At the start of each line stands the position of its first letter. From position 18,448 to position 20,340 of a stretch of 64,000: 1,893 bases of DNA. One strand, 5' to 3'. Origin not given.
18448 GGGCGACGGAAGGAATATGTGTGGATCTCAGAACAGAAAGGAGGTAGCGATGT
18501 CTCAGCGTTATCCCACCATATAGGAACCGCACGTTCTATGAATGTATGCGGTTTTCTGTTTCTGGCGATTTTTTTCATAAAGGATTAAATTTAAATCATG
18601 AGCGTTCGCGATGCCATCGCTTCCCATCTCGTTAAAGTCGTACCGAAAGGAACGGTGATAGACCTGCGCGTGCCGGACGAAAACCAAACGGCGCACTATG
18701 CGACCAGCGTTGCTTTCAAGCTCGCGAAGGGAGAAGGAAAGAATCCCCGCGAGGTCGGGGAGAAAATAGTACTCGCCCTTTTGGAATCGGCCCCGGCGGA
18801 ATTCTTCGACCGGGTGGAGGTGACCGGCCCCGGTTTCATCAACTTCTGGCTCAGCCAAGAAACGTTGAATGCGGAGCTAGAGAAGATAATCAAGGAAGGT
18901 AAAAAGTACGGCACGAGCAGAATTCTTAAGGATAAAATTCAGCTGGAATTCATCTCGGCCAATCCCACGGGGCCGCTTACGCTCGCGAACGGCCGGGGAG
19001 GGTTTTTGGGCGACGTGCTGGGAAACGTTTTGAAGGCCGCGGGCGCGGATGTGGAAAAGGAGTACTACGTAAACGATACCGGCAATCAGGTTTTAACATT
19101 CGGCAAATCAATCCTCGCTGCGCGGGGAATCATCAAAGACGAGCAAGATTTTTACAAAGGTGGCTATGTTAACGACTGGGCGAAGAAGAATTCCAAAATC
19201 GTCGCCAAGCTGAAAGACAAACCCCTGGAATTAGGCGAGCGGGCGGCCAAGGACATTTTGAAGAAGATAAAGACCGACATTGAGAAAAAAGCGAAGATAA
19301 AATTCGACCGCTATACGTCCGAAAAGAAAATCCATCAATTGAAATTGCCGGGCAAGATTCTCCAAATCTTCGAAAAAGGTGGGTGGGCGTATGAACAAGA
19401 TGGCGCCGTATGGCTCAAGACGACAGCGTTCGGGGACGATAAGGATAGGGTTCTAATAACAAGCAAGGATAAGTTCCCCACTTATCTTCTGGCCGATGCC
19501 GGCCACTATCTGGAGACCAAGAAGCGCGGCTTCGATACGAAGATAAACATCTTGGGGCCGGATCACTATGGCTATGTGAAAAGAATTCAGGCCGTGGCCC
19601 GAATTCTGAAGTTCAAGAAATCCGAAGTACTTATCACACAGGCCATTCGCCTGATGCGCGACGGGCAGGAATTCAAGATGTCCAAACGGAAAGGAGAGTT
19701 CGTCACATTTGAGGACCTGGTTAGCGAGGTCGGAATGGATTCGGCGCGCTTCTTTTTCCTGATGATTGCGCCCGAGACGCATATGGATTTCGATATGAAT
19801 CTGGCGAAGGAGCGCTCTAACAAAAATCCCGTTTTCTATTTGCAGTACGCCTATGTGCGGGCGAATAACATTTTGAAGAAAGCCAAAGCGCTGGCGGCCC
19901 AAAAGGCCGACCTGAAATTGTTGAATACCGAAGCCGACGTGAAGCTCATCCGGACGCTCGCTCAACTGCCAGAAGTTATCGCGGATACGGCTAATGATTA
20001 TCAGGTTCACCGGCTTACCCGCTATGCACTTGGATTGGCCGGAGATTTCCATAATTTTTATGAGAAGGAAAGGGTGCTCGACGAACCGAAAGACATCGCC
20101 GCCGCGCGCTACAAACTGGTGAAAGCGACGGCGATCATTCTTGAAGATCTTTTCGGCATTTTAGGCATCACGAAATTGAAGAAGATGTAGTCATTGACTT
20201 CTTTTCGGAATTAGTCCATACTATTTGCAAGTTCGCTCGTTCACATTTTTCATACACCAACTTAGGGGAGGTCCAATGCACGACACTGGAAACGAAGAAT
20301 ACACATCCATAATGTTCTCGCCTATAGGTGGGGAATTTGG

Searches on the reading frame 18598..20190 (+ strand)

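Call 53: search_protein_families(library=pfam, proteins=[window:18598-20190:+], max_evalue=0.00001)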
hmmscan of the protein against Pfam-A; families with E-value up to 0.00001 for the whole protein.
window:18598-20190:+ (530 aa): 3 families
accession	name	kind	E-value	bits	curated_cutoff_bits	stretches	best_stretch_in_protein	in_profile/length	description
PF05746.21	DALR_1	-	1.6e-30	106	22.3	1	415-530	1-117/117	DALR anticodon binding domain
PF03485.21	Arg_tRNA_synt_N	-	4.1e-16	59.8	21.5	1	3-84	3-84/85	Arginyl tRNA synthetase N terminal domain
PF00750.26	tRNA-synt_1d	-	3.4e-12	46.4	23.3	1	94-378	2-298/349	tRNA synthetases class I (R), catalytic domain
